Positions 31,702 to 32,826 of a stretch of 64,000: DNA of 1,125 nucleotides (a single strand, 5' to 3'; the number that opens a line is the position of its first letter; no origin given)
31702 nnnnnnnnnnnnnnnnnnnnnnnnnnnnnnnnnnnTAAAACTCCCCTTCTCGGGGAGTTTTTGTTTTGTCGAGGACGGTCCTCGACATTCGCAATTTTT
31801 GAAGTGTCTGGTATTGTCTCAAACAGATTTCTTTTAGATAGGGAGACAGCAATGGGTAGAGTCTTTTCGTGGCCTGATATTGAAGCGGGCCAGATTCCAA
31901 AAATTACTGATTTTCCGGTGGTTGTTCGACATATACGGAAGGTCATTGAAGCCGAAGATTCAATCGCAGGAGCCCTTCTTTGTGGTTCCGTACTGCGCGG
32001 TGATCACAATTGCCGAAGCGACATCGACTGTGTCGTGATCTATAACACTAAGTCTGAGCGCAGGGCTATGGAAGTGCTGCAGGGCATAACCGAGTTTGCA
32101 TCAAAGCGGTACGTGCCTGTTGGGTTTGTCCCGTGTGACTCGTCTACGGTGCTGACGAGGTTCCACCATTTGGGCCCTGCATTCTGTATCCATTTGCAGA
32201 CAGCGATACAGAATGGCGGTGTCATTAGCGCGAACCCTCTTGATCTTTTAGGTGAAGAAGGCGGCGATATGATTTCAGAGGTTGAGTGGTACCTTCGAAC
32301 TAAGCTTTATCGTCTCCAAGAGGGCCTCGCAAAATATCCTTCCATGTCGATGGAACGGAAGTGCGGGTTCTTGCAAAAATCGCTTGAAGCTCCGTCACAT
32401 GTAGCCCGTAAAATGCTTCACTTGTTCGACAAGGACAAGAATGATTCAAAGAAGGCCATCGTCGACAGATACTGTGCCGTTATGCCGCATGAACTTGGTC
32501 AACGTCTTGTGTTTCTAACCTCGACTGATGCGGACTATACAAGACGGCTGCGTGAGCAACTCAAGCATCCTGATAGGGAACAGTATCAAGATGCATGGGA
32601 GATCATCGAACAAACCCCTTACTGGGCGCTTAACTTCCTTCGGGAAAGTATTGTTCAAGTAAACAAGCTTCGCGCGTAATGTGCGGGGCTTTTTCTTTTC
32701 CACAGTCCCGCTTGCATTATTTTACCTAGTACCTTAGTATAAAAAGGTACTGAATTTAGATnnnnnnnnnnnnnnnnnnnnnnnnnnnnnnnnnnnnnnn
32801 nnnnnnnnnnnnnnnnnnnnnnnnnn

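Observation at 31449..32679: Lower-GC nucleotidyltransferase gene behind a strong terminator, preceded by a Lys-rich zinc-ribbon mini-protein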

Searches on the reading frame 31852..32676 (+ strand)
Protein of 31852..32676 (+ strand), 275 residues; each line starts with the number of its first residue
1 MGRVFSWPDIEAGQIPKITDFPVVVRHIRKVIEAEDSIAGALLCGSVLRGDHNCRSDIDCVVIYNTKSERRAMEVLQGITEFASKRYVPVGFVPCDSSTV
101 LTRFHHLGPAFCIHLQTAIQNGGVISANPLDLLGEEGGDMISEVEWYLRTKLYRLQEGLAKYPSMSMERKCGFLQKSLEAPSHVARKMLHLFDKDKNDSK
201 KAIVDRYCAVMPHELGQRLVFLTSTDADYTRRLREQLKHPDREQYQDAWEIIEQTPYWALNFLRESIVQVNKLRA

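Call 5: search_protein_families(library=pfam, proteins=[window:31852-32676:+], max_evalue=1)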
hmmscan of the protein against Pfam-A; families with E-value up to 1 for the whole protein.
window:31852-32676:+ (275 aa): 4 families
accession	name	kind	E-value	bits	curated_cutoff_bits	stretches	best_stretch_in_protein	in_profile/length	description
PF01909.29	NTP_transf_2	-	2.9e-07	31.2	21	1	26-96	2-75/93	Nucleotidyltransferase domain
PF18765.7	Polbeta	-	3.6e-06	27.5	26.9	1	28-81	3-57/93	Polymerase beta, Nucleotidyltransferase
PF03445.19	DUF294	-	0.0056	17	21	1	42-100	53-111/138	Putative nucleotidyltransferase DUF294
PF18144.7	SMODS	-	0.14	12.8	26.5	1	51-87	68-104/164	Second Messenger Oligonucleotide or Dinucleotide Synthetase domain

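Call 6: search_protein_families(library=ncbifam, proteins=[window:31852-32676:+], max_evalue=1)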
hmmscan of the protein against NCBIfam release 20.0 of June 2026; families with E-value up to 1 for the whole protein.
window:31852-32676:+ (275 aa): 4 families
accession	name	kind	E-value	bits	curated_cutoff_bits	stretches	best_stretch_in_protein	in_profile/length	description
NF047752.1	MntA_antitoxin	equivalog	0.00047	20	60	1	34-84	3-54/106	type VII toxin-antitoxin system MntA family adenylyltransferase antitoxin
NF051895.1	anti_phage_HalB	equivalog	0.044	13.4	190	1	42-70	3-31/211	anti-phage Hailong system nucleotidyltransferase HalB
NF006981.0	PRK09450.2-1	equivalog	0.074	11.5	802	1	26-97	101-178/638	class I adenylate cyclase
NF041117.1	CBASS_cyclase_b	equivalog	0.087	12.4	200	1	27-106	24-107/275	CBASS oligonucleotide cyclase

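Call 7: search_protein_families(library=padloc, proteins=[window:31852-32676:+], max_evalue=1)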
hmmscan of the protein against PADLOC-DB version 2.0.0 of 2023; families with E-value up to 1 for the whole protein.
window:31852-32676:+ (275 aa): 8 families
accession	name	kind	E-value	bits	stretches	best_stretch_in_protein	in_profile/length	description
PDLC04907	PDC-S09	-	1.5e-05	23.1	1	24-74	13-63/114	-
PDLC04368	PDC-M05A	-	8e-05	20.6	1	33-81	102-150/201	-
PDLC04903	PDC-S09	-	8.5e-05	20.8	1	36-93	24-83/108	-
PDLC04369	PDC-M05A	-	0.00034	18.3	1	24-79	91-144/201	-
PDLC04902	PDC-S09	-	0.00075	17.8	1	38-69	21-52/97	-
PDLC04904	PDC-S09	-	0.0071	14.5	1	43-68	30-55/104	-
PDLC04372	PDC-M05A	-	0.0078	14.5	1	35-88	73-126/167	-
PDLC04906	PDC-S09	-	0.018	13.4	1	38-68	24-54/98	-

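Call 8: find_homologous_proteins(query=window:31852-32676:+)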
Query window:31852-32676:+ (275 aa): 15 proteins with E <= 0.001 among 513 candidates.
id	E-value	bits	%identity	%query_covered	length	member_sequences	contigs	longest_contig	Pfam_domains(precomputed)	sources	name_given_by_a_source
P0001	6.6e-185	631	100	100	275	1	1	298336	PF18765.8,PF01909.30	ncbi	-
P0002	1.2e-104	368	59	100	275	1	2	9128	-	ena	-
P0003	2.5e-96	340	57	100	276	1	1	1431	PF18765.8,PF01909.30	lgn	-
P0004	1.2e-89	319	52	100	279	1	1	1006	PF01909.30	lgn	-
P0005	7.3e-61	224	40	97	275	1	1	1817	PF18765.8,PF01909.30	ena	-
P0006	2.8e-60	222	42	99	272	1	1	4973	PF18765.8,PF01909.30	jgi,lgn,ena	-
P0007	6.1e-55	205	40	99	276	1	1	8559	PF18765.8,PF01909.30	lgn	-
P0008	2.3e-47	180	36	100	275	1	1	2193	PF18765.8,PF01909.30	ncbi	-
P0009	2.6e-42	163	36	96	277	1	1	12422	-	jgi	jgi:hypothetical protein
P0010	6.0e-38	149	33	99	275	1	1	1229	PF18765.8,PF01909.30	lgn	-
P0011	9.0e-37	145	36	91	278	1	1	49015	-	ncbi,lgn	-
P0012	1.6e-30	125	33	90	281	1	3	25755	PF18765.8,PF01909.30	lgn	-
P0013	1.7e-29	121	32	96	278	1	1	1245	PF01909.30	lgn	-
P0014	2.0e-26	111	30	85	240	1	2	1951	-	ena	-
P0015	1.0e-21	96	30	97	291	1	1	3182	-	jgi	jgi:predicted nucleotidyltransferase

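Call 9: search_solved_structures(query=window:31852-32676:+, max_evalue=1, show_alignments=2)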
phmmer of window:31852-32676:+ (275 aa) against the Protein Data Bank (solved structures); distinct sequences matched with E-value up to 1: 1.
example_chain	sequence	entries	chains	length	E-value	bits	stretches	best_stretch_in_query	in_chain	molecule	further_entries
6t33_A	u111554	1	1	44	0.7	12.5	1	95-128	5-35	Ruminococcin C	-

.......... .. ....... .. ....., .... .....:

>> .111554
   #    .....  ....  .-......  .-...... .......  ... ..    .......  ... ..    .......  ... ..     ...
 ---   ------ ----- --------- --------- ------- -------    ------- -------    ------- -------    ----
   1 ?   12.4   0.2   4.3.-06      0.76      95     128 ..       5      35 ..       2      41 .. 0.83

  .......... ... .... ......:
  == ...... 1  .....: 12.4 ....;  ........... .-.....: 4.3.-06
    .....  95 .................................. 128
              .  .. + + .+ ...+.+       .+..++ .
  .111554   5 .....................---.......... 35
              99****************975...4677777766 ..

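Call 11: find_encoding_contigs(protein=P0001, flank=10000, max_places=3)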
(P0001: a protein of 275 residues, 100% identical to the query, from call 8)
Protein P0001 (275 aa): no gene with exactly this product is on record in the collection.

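Call 14: find_related_loci(query=A1, collection=genome_contigs, flank=10000)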
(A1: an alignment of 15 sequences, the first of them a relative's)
Query A1 (275 aa) in genome_contigs; peptide patterns used: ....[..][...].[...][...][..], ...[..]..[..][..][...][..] (x = any residue, [..] = any of these).
103 stretches matched a pattern; 26 encode a relative of the query (tblastn E <= 1e-3); 26 distinct loci.
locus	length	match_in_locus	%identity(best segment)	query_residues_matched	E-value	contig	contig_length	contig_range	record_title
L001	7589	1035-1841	42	1-270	2e-67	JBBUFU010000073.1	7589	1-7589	MAG: Patescibacteria group bacterium isolate H43-bin025_1 H43_bin025_1_000000000073, whole genome shotgun sequence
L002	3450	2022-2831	41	1-271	6e-65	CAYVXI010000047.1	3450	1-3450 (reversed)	MAG TPA_asm: uncultured Candidatus Saccharibacteria bacterium isolate binchicken_co203_579 genome assembly, contig: k141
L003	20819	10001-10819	39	1-274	1e-62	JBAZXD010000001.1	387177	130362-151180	MAG: Candidatus Paceibacterota bacterium isolate SO_2017_GW1_48 NODE_180_length_387177_cov_1.739612_OW334_2017, whole ge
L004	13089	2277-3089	41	1-272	7e-62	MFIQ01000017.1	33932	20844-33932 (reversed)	MAG: Candidatus Giovannonibacteria bacterium RIFCSPLOWO2_12_FULL_44_15 rifcsplowo2_12_scaffold_3375, whole genome shotgu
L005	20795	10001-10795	39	1-264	1e-61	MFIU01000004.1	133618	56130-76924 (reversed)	MAG: Candidatus Giovannonibacteria bacterium RIFOXYD1_FULL_48_21 rifoxyd1_full_scaffold_30, whole genome shotgun sequenc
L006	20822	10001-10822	40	1-274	2e-60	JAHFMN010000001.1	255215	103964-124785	MAG: Candidatus Kaiserbacteria bacterium isolate nzgw458 NODE_26_length_255216_cov_7.001693, whole genome shotgun sequen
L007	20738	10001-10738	36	1-245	4e-58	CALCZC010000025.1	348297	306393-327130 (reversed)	MAG TPA_asm: uncultured bacterium isolate SRR3330206_bin.71_CONCOCT_v1.1_MAG genome assembly, contig: ERZ724085.21, whol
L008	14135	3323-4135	38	1-270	7e-58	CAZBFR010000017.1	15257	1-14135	MAG TPA_asm: uncultured Gammaproteobacteria bacterium isolate binchicken_co105_181 genome assembly, contig: NODE_4896_le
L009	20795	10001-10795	34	1-264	1e-55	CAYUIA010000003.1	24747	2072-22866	MAG TPA_asm: uncultured Gammaproteobacteria bacterium isolate binchicken_co111_88 genome assembly, contig: NODE_4039_len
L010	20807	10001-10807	38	1-270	4e-55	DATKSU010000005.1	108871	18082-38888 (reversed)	MAG TPA_asm: Candidatus Paceibacterota bacterium isolate SMAG_U14062 k141_61604, whole genome shotgun sequence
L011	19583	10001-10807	38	1-267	8e-51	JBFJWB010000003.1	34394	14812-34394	MAG: Candidatus Paceibacteria bacterium isolate Mix_sand19.2022.05.G.120 k141_2264880_length_34394_cov_9.0000, whole gen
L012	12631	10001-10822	34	1-272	3e-49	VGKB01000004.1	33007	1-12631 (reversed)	MAG: Candidatus Moraniibacteriota bacterium isolate K_DeepCast_150m_m2_305 K_DeepCast_150m_m2_305_Ga0194126_10002058, wh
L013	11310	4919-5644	37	1-240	4e-49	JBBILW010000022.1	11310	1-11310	MAG: Candidatus Jorgensenbacteria bacterium isolate BR1F70218_bin_218 NODE_2684_length_11310_cov_1.16999, whole genome s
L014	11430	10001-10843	35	1-275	3e-47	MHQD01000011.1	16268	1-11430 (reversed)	MAG: Candidatus Sungbacteria bacterium RIFCSPHIGHO2_01_FULL_50_25 rifcsphigho2_01_scaffold_21857, whole genome shotgun s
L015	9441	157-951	34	1-264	1e-45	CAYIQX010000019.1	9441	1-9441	MAG TPA_asm: uncultured Candidatus Saccharibacteria bacterium isolate ERP119705_co25_682 genome assembly, contig: NODE_6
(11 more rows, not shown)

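Call 25: predict_structure(alignment_id=A1)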
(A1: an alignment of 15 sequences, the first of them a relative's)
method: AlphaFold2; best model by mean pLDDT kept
length: 275 residues; sequences in the alignment: 15
mean_pLDDT: 94.1   pTM: 0.88
mean pLDDT of the five models: 94.1, 93.9, 93.7, 93.6, 93.3
residues with pLDDT >= 90: 236; 70-90: 33; 50-70: 6; < 50: 0
segments of 3 or more residues with pLDDT < 50: none
pLDDT, mean of each block of 10 residues (from residue 1): 92 95 98 98 92 94 98 98 97 96 89 91 95 81 94 97 97 96 94 79 94 97 96 95 96 97 97 90
secondary structure, 60 per line:
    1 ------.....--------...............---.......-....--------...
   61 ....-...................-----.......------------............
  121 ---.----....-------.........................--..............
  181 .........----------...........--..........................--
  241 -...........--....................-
elements in order: H7-11 H20-34 E38-44 H46-49 E58-64 H66-84 E90-96 H109-120 H129-132 H140-164 H167-189 H200-210 H213-238 H242-252 H255-274

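Call 27: search_protein_representatives(alignment_id=A1)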
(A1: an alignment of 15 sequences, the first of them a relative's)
Query: 15 sequences, 276 profile positions. Proteins with E-value up to 0.001 (for the whole library): 924; up to 1e-10: 685; up to 1e-30: 304. The best 150 are listed.
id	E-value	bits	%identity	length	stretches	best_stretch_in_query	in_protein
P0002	6.7e-109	380.1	-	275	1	1-275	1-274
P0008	6.5e-103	360.5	-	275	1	1-274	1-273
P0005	1.5e-102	359.3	-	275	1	1-275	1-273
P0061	2.1e-99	349.0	-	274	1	1-274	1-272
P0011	2.1e-97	342.4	-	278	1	1-273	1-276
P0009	2.9e-93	328.9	-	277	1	1-271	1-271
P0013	3.3e-92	325.4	-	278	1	1-271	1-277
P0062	3.0e-89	315.7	-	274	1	1-275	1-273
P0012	1.2e-87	310.5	-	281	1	1-274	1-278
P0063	1.3e-87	310.4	-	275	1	1-272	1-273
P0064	2.8e-86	306.0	-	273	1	1-273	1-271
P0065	5.7e-86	304.9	-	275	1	1-273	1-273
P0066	1.0e-85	304.1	-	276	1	1-274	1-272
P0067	2.6e-85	302.8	-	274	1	1-274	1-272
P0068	9.0e-85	301.0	-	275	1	1-273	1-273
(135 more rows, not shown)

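Call 28: fold_search(model_id=the predicted structure, library=pdb)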
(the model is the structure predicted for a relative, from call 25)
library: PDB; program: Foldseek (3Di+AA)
matches with E <= 10: 853; with E <= 0.001: 4
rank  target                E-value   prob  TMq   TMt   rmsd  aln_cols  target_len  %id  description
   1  6xz0                  2.7e-04  1.00  0.45  0.48   7.0       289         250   12  Crystal structure of spectinomycin adenyltransferase AAD(9) from Enterococcus faecialis with spectinomycin (released 2020-04-15)
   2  5lpa_A                7.5e-04  1.00  0.47  0.48   9.9       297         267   16  AadA E87Q in complex with ATP, calcium and dihydrostreptomycin (released 2018-01-17)
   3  3jyy_B                7.5e-04  1.00  0.33  0.34   9.9       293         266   12  SeMet LinB complexed with PPi (released 2009-11-03)
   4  5luh_B                8.3e-04  1.00  0.49  0.51   8.2       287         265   17  AadA E87Q in complex with ATP, calcium and streptomycin (released 2018-01-17)
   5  6fzb_B                1.3e-03  1.00  0.46  0.47  10.0       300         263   16  AadA in complex with ATP, magnesium and streptomycin (released 2018-06-13)
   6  6sxj                  1.4e-03  1.00  0.46  0.50   6.4       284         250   12  Crystal structure of spectinomycin adenyltransferase AAD(9) from Enterococcus faecialis (released 2020-04-15)
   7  5luh_A                2.0e-03  1.00  0.46  0.47  10.0       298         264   16  AadA E87Q in complex with ATP, calcium and streptomycin (released 2018-01-17)
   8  5g4a_A                2.6e-03  1.00  0.48  0.50   9.8       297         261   16  AadA in complex with ATP and magnesium (released 2017-11-29)
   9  2rff                  2.6e-03  0.99  0.19  0.38   8.3       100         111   19  Crystal structure of a putative nucleotidyltransferase (NP_343093.1) from Sulfolobus solfataricus at 1.40 A resolution (released 2007-10-16)
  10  6fzb_A                2.7e-03  1.00  0.46  0.48  10.5       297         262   15  AadA in complex with ATP, magnesium and streptomycin (released 2018-06-13)
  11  9dbj_F                3.0e-03  1.00  0.42  0.51  11.2       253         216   18  Structure of Hailong HalB R164A mutant with non-hydrolyzable dATP (released 2025-05-07)
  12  9dbj_A                3.3e-03  1.00  0.39  0.47  11.1       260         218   16  Structure of Hailong HalB R164A mutant with non-hydrolyzable dATP (released 2025-05-07)
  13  3jyy_A                3.5e-03  0.98  0.33  0.34  10.5       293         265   10  SeMet LinB complexed with PPi (released 2009-11-03)
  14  9dbj_D                3.7e-03  1.00  0.42  0.51  10.9       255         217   18  Structure of Hailong HalB R164A mutant with non-hydrolyzable dATP (released 2025-05-07)
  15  6xxq_A                3.9e-03  1.00  0.48  0.52   6.5       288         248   11  Crystal structure of spectinomycin adenyltransferase AAD(9) from Enterococcus faecialis with ATP and spectinomycin (released 2020-04-15)
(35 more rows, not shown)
